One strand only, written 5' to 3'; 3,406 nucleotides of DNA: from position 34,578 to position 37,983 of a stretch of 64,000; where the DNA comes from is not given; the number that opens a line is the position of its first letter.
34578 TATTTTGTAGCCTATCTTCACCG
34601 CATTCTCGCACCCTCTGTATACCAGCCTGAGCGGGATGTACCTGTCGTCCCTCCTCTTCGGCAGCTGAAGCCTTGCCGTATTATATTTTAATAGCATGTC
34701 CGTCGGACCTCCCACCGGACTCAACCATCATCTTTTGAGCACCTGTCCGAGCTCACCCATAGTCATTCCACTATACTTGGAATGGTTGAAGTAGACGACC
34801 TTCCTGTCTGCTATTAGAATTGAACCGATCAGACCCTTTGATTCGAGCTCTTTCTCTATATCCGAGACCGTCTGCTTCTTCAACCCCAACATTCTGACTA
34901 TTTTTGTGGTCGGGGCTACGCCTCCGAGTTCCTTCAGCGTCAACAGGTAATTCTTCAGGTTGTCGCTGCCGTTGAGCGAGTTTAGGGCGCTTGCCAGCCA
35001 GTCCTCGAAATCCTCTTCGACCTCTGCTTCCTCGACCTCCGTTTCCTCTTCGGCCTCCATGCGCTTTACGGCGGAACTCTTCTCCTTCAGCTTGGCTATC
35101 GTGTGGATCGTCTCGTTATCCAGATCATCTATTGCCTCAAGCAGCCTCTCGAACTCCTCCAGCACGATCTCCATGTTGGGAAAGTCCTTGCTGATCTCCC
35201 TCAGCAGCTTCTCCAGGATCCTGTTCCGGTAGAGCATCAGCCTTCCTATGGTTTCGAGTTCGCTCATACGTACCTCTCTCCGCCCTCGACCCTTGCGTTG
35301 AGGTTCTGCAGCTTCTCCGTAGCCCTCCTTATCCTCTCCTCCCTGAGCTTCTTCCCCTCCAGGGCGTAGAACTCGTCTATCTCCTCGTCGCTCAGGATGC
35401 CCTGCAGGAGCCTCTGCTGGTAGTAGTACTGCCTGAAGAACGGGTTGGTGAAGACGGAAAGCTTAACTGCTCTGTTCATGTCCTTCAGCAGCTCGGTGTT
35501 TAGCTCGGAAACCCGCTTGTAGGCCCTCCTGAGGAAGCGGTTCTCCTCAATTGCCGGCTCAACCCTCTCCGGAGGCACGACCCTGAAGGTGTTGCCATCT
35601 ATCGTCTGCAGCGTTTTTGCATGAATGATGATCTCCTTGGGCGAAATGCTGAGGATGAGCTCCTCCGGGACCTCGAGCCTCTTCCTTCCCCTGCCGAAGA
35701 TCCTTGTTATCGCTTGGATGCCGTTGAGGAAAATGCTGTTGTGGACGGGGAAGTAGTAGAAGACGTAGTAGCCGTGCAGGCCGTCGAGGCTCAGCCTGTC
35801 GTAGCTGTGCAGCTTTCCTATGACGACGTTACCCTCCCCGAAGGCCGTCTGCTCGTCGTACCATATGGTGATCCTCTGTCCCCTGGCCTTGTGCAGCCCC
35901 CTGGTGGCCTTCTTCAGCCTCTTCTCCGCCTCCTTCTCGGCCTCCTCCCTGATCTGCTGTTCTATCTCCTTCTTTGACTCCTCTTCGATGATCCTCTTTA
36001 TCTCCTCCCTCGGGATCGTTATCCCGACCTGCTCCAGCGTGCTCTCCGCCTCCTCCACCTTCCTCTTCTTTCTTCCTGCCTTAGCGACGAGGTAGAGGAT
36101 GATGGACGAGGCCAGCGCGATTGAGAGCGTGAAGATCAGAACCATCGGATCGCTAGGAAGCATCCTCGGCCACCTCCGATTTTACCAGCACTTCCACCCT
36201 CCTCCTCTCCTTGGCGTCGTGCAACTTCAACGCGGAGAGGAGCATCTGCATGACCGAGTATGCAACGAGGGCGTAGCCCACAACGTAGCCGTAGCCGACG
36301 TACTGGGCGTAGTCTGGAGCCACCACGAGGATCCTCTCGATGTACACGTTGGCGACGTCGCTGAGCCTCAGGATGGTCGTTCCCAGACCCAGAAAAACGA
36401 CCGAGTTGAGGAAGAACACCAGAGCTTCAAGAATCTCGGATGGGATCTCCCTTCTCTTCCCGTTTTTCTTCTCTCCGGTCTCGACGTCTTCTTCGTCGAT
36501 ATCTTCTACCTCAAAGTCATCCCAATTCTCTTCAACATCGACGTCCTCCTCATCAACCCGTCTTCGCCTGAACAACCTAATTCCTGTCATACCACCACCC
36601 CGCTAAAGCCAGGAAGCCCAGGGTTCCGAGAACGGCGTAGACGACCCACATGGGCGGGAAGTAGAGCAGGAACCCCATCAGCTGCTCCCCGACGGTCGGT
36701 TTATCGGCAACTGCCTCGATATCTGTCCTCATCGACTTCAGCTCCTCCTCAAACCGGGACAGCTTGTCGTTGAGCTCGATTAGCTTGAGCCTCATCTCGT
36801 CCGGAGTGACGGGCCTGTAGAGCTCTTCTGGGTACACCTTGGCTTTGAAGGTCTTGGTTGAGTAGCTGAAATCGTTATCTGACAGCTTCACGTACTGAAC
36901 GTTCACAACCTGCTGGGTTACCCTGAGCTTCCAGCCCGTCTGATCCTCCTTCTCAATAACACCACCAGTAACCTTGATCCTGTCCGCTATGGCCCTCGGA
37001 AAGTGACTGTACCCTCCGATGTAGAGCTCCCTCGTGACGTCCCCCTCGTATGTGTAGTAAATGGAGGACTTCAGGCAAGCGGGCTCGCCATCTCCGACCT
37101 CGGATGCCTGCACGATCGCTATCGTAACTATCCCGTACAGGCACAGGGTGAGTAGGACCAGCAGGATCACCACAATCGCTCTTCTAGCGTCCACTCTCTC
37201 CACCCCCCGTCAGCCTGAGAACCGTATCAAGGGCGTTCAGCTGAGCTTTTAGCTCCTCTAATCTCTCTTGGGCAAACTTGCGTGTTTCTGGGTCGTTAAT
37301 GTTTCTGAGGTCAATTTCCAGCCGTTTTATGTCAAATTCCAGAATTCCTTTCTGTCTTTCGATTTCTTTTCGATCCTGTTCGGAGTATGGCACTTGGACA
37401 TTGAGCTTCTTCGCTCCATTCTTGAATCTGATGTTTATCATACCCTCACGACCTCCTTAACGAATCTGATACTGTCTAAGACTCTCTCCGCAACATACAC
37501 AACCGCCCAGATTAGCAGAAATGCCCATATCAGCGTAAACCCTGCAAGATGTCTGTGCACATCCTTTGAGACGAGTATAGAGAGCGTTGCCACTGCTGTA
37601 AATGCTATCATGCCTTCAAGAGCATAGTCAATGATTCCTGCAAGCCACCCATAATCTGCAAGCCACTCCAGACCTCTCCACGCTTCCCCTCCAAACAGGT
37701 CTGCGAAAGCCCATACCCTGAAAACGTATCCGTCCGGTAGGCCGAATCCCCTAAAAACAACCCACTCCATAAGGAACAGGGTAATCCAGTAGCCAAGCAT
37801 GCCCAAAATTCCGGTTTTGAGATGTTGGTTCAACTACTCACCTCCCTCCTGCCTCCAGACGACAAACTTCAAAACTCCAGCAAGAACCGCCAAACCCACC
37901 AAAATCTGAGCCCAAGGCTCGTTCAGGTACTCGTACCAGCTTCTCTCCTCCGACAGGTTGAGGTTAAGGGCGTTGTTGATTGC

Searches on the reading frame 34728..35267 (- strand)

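Call 3: search_protein_families(library=pfam, proteins=[window:34728-35267:-], max_evalue=0.01)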
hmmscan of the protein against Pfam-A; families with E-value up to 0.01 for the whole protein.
window:34728-35267:- (179 aa): 2 families
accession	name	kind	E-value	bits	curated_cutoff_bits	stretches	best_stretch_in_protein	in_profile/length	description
PF01047.28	MarR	-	8.8e-05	22.8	24.6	1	107-147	8-47/59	MarR family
PF12802.13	MarR_2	-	0.0014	19.2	27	0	118-147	21-50/61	MarR family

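Call 4: search_protein_families(library=phrogs, proteins=[window:34728-35267:-], max_evalue=0.01)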
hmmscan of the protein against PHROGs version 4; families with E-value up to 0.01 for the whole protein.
window:34728-35267:- (179 aa): 1 family
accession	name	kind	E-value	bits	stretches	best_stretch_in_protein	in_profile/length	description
phrog_10086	-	DNA, RNA and nucleotide metabolism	0.006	17.8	0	121-154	34-67/91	HTH DNA binding protein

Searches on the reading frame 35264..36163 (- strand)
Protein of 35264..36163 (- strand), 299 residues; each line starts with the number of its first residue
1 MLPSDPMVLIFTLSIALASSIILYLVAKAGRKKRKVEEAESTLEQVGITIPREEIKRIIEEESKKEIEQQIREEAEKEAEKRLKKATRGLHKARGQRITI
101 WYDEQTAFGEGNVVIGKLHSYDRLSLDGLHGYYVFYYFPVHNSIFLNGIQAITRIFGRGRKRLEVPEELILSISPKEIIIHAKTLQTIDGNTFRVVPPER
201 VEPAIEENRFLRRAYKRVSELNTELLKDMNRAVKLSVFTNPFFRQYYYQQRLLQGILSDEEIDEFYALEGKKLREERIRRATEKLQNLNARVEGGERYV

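Call 3: search_protein_families(library=pfam, proteins=[window:35264-36163:-], max_evalue=0.01)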
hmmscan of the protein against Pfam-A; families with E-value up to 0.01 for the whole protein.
window:35264-36163:- (299 aa): 1 family
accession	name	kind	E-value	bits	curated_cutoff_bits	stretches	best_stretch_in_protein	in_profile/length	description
PF11985.13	Phage_Mu_Gp27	-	0.0062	17.4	28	0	13-87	83-156/173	Bacteriophage Mu, Gp27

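Call 4: search_protein_families(library=phrogs, proteins=[window:35264-36163:-], max_evalue=0.01)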
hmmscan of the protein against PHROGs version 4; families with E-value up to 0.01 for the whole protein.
window:35264-36163:- (299 aa): 0 families

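Call 35: search_protein_families(library=ncbifam, proteins=[window:35264-36163:-], max_evalue=0.1)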
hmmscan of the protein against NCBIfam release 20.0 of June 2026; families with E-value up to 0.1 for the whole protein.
window:35264-36163:- (299 aa): 3 families
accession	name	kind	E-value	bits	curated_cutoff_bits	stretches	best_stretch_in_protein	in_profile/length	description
TIGR00291.1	RNA_SBDS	equivalog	0.0023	17.4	126.55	1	176-233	100-157/231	ribosome assembly factor SBDS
NF010492.0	PRK13912.1-3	equivalog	0.0071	15.9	297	1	55-131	39-109/178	nuclease NucT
NF000473.1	vanY_BG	exception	0.075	12.4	400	0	9-79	22-90/274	VanY-B/VanY-G family D-Ala-D-Ala carboxypeptidase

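Call 43: find_related_loci(query=A4, collection=genome_contigs, flank=10000)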
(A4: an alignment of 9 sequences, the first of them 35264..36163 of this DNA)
Query A4 (299 aa) in genome_contigs; peptide patterns used: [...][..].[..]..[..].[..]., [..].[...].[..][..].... (x = any residue, [..] = any of these).
32 stretches matched a pattern; 5 encode a relative of the query (tblastn E <= 1e-3); 5 distinct loci.
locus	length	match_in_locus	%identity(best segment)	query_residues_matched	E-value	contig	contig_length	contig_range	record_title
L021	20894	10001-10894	92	1-299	2e-171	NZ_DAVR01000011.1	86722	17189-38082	MAG: Archaeoglobus sp. UBA230 UBA230_contig_213, whole genome shotgun sequence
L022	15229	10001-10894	63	1-299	1e-123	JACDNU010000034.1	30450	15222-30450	MAG: Archaeoglobus sp. isolate GB_MAG3_049 c_000000001070, whole genome shotgun sequence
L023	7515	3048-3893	56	5-286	4e-98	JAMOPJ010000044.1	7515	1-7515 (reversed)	MAG: Archaeoglobaceae archaeon isolate 4559-240_metabat1_scaf2bin.032 4559-240_scaffold_5643_c1, whole genome shotgun se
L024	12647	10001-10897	51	1-298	8e-95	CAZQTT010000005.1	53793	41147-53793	MAG TPA_asm: uncultured archaeon isolate SRP141376_co1_22 genome assembly, contig: NODE_1554_length_53793_cov_10.020060,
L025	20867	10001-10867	42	5-293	1e-72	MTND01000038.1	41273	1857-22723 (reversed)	MAG: Archaeoglobi archaeon JdFR-42 JGI24020J35080_1000342, whole genome shotgun sequence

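Call 76: find_related_loci(query=A4, collection=metagenome_contigs, flank=10000)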
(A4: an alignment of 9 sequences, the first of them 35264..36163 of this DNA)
Query A4 (299 aa) in metagenome_contigs; peptide patterns used: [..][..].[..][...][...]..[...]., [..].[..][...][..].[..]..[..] (x = any residue, [..] = any of these).
177 stretches matched a pattern; 13 encode a relative of the query (tblastn E <= 1e-3); 13 distinct loci.
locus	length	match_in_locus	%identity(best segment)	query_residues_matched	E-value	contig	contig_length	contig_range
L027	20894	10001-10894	92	1-299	4e-171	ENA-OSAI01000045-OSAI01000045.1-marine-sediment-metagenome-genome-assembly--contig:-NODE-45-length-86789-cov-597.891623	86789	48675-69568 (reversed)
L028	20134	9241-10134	93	1-299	5e-168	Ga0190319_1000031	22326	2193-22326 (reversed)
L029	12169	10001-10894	87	1-299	7e-160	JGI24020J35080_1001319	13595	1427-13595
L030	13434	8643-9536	89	1-299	3e-157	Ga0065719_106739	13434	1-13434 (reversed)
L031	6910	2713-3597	83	5-299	2e-155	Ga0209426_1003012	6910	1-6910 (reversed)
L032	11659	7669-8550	71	5-299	2e-143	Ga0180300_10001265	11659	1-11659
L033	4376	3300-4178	64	5-299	9e-131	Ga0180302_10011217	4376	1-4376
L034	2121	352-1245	62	1-299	2e-131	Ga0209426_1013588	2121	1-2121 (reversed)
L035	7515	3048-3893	56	5-286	7e-98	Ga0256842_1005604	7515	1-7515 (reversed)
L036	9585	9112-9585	91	1-159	5e-79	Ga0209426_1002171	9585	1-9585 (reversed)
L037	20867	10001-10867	42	5-293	2e-72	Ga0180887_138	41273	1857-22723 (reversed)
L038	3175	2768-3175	93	1-137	2e-62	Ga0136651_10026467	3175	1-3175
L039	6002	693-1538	36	5-296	2e-48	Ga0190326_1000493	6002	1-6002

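Call 84: find_homologous_proteins(query=window:35264-36163:-, max_evalue=0.001)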
Query window:35264-36163:- (299 aa): 15 proteins with E <= 0.001 among 2635 candidates.
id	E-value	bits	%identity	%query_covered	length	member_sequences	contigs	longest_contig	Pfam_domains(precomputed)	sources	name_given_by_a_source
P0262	5.4e-177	605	92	100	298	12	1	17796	-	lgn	-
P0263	1.8e-170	583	89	100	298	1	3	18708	-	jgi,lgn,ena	-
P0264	4.3e-169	579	87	100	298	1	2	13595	-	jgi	jgi:hypothetical protein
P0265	6.9e-159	545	83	99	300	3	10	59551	-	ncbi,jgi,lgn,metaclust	metaclust:\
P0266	5.5e-157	539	79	100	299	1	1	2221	-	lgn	-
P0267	7.6e-149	512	77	99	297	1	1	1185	-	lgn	-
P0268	4.5e-134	464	71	99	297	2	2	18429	-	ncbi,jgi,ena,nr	ncbi:hypothetical protein DRO97_01995 [Archaeoglobales archaeon]|nr:MAG: hypothetical protein DRO97_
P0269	5.3e-121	421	64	99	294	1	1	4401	-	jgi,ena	-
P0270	2.4e-113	396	60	100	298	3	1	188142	-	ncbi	-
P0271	1.0e-98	348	51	100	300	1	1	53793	-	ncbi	-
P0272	1.6e-93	331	56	94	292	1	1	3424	-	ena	-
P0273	2.3e-90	321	56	94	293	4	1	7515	-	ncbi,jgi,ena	-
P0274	8.6e-90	319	50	100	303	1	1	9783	-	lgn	-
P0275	7.5e-69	250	44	97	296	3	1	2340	-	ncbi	-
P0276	8.6e-67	243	42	97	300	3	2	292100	-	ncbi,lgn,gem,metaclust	metaclust:\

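Call 87: search_protein_families(library=pfam, alignment_id=A8, max_evalue=0.1)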
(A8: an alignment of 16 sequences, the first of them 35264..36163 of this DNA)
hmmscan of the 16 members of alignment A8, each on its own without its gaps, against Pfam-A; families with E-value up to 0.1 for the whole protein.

A. member 1, window:35264-36163:- (299 aa): 3 families
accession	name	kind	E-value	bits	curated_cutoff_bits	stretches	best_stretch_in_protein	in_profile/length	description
PF11985.13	Phage_Mu_Gp27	-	0.0062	17.4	28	1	13-87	83-156/173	Bacteriophage Mu, Gp27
PF07319.16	DnaI_N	-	0.019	16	24.1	1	250-287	22-59/94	Primosomal protein DnaI N-terminus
PF09377.16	SBDS_domain_II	-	0.05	13.9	27.2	0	186-230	10-54/62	SBDS protein, domain II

B. families by the number of members that match (of 16 scanned): 16 families
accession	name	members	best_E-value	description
PF07319.16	DnaI_N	6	0.0036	Primosomal protein DnaI N-terminus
PF20517.3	TMEM127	2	0.00054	Transmembrane protein 127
PF09911.14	DUF2140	2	0.0053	Uncharacterized protein conserved in bacteria (DUF2140)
PF11985.13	Phage_Mu_Gp27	2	0.0062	Bacteriophage Mu, Gp27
PF15581.11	Imm58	2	0.0083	Immunity protein 58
PF09377.16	SBDS_domain_II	2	0.029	SBDS protein, domain II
PF23933.1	DUF7269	1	0.027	Family of unknown function (DUF7269)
PF02540.23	NAD_synthase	1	0.034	NAD synthase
PF15952.10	ESM4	1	0.035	Enhancer of split M4 family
PF07436.16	Curto_V3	1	0.046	Curtovirus V3 protein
PF13376.11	OmdA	1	0.058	Bacteriocin-protection, YdeI or OmpD-Associated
PF12636.12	DUF3781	1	0.089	Protein of unknown function (DUF3781)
PF08496.15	Peptidase_S49_N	1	0.09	Peptidase family S49 N-terminal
PF13793.12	Pribosyltran_N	1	0.093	N-terminal domain of ribose phosphate pyrophosphokinase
PF19671.4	DUF6174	1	0.095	Family of unknown function (DUF6174)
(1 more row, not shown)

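Call 94: predict_structure(alignment_id=A8)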
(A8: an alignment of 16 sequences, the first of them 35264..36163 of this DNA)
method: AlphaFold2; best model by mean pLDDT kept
length: 299 residues; sequences in the alignment: 16
mean_pLDDT: 72.3   pTM: 0.43
mean pLDDT of the five models: 72.3, 69.4, 64.2, 62.9, 51.0
residues with pLDDT >= 90: 4; 70-90: 185; 50-70: 98; < 50: 12
segments of 3 or more residues with pLDDT < 50: 87-90
pLDDT, mean of each block of 10 residues (from residue 1): 63 77 65 58 51 56 54 64 51 74 64 81 71 85 77 74 87 83 84 86 82 85 89 75 70 70 69 76 81 64
secondary structure, 60 per line:
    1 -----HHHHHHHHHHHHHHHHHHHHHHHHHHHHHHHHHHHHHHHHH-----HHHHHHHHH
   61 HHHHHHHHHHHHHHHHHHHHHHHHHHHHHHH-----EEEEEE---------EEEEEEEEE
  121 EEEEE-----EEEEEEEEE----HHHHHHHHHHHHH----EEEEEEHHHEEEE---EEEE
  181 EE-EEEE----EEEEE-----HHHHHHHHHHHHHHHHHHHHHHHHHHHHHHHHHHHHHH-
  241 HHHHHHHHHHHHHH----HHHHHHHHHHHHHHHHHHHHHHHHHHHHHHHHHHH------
elements in order: H6-46 H52-91 E97-102 E112-125 E131-139 H144-156 E161-166 E170-173 E177-182 E184-187 E192-196 H202-239 H241-254 H259-293

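Call 97: fold_search(model_id=the predicted structure, library=pdb)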
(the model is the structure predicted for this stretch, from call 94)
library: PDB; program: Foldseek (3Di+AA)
matches with E <= 10: 202; with E <= 0.001: 0
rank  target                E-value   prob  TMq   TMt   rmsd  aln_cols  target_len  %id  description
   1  9y9z_20               9.4e-02  0.18  0.13  0.17  17.3       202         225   10  Cryo-EM structure of conoid fiber from Toxoplasma gondii (24-nm repeat) (released 2025-12-03)
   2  9atb_A                9.4e-02  0.15  0.13  0.11  26.8       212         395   10  cryo-EM of Cupriavidus gilardii flagellum (released 2024-11-13)
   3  7z1l_M                1.8e-01  0.13  0.14  0.18  18.0       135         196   11  Structure of yeast RNA Polymerase III Pre-Termination Complex (PTC) (released 2022-08-31)
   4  7zr0_B                2.1e-01  0.07  0.11  0.06  21.2       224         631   12  CryoEM structure of HSP90-CDC37-BRAF(V600E) complex. (released 2022-12-14)
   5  7z0h_M                2.7e-01  0.12  0.14  0.20  17.5       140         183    8  Structure of yeast RNA Polymerase III-Ty1 integrase complex at 2.6 A (focus subunit AC40). (released 2023-04-05)
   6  3f5n_C                3.6e-01  0.04  0.09  0.08  21.6       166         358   11  Structure of native human neuroserpin (released 2009-05-26)
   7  8kev_E                4.6e-01  0.03  0.09  0.10  20.3       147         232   12  Cryo-EM structure of HRD1-SEL1L-XTP3B (state D1) complex (released 2025-02-19)
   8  8kev_F                5.9e-01  0.02  0.09  0.10  20.0       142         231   10  Cryo-EM structure of HRD1-SEL1L-XTP3B (state D1) complex (released 2025-02-19)
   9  1dvm_B                6.6e-01  0.01  0.08  0.07  19.7       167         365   12  ACTIVE FORM OF HUMAN PAI-1 (released 2000-09-06)
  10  3ut3_A                7.5e-01  0.05  0.09  0.07  13.5       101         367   12  A novel PAI-I inhibitor and its structural mechanism (released 2013-02-06)
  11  6f44_M                8.5e-01  0.08  0.14  0.20  17.0       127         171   10  RNA Polymerase III closed complex CC2. (released 2018-01-17)
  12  6eri_Az               9.0e-01  0.10  0.12  0.16  23.0       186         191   12  Structure of the chloroplast ribosome with chl-RRF and hibernation-promoting factor (released 2018-04-18)
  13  4ddq_B                1.1e+00  0.05  0.11  0.08  23.8       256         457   13  Structural plasticity of the Bacillus subtilis GyrA homodimer (released 2013-02-13)
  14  5fj8_M                1.2e+00  0.06  0.14  0.21  13.7       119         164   10  Cryo-EM structure of yeast RNA polymerase III elongation complex at 3. 9 A (released 2015-11-25)
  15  4dy7_F                1.2e+00  0.03  0.08  0.07  14.0       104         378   14  Crystal structures of protease nexin-1 in complex with S195A thrombin (released 2012-08-15)
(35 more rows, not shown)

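Call 98: fold_search(model_id=the predicted structure, library=viral)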
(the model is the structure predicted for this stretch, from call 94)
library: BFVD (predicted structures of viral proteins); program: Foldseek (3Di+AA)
matches with E <= 10: 291; with E <= 0.001: 0
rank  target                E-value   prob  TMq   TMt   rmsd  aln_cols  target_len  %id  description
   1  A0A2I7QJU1            8.2e-02  0.85  0.18  0.16   4.7        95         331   13  (no name in the UniProt tables at hand)
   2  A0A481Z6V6            1.2e-01  0.28  0.16  0.12  19.0       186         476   11  DNA topoisomerase (ATP-hydrolyzing) [Pithovirus LCPAC302]
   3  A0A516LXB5            2.8e-01  0.10  0.10  0.23  14.5       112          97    9  (no name in the UniProt tables at hand)
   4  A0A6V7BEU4            4.0e-01  0.15  0.12  0.31   8.7       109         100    6  (no name in the UniProt tables at hand)
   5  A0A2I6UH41            4.8e-01  0.06  0.12  0.19  13.9       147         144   16  Uncharacterized protein [Salinibacter phage M31CR41-2]
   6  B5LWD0                5.5e-01  0.25  0.18  0.21  19.9       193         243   11  Uncharacterized protein [Feldmannia species virus]
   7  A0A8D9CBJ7            5.5e-01  0.05  0.12  0.21   9.1       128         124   13  Uncharacterized protein [uncultured marine phage]
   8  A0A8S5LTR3            6.2e-01  0.54  0.17  0.37   4.1        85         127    9  Uncharacterized protein [Siphoviridae sp. ctKm44]
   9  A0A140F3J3            8.4e-01  0.10  0.13  0.28   9.9       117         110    8  Uncharacterized protein [Pyrobaculum filamentous virus 1]
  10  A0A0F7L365            8.4e-01  0.08  0.14  0.18  22.5       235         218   11  Uncharacterized protein [uncultured marine virus]
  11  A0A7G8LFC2            9.5e-01  0.09  0.15  0.04  19.3       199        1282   10  (no name in the UniProt tables at hand)
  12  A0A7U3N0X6            9.5e-01  0.08  0.12  0.25   7.6       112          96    7  Uncharacterized protein [Enterococcus phage vB_EFaS_TV217]
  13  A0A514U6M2            9.5e-01  0.03  0.07  0.04  15.0        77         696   12  Tail protein [Listeria phage LP-010]
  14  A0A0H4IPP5            1.0e+00  0.25  0.08  0.24   9.7        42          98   12  Uncharacterized protein [Stenotrophomonas phage IME-SM1]
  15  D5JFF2                1.1e+00  0.35  0.12  0.29   3.8        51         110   10  Uncharacterized protein [Klebsiella phage KP15]
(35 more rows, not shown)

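Call 108: search_dna_similar(query=window:35264-36163:-, collection=phages, mode=protein, max_evalue=0.01, max_rows=10)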
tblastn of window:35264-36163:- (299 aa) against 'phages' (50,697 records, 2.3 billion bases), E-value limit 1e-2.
No match.

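Call 110: search_protein_families(library=padloc, proteins=[window:35264-36163:-], max_evalue=0.001)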
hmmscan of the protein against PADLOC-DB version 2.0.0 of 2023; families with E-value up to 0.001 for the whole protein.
window:35264-36163:- (299 aa): 0 families

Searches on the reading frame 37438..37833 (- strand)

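Call 3: search_protein_families(library=pfam, proteins=[window:37438-37833:-], max_evalue=0.01)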
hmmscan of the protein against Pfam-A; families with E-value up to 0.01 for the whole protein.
window:37438-37833:- (131 aa): 0 families

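Call 4: search_protein_families(library=phrogs, proteins=[window:37438-37833:-], max_evalue=0.01)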
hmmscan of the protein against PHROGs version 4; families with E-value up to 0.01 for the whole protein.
window:37438-37833:- (131 aa): 0 families

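Call 34: search_protein_families(library=pfam, proteins=[window:37438-37833:-], max_evalue=1)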
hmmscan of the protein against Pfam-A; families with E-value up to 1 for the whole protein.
window:37438-37833:- (131 aa): 1 family
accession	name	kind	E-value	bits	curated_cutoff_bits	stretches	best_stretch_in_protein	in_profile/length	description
PF11742.13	DUF3302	-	0.026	15.1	32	1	100-118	54-72/77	Protein of unknown function (DUF3302)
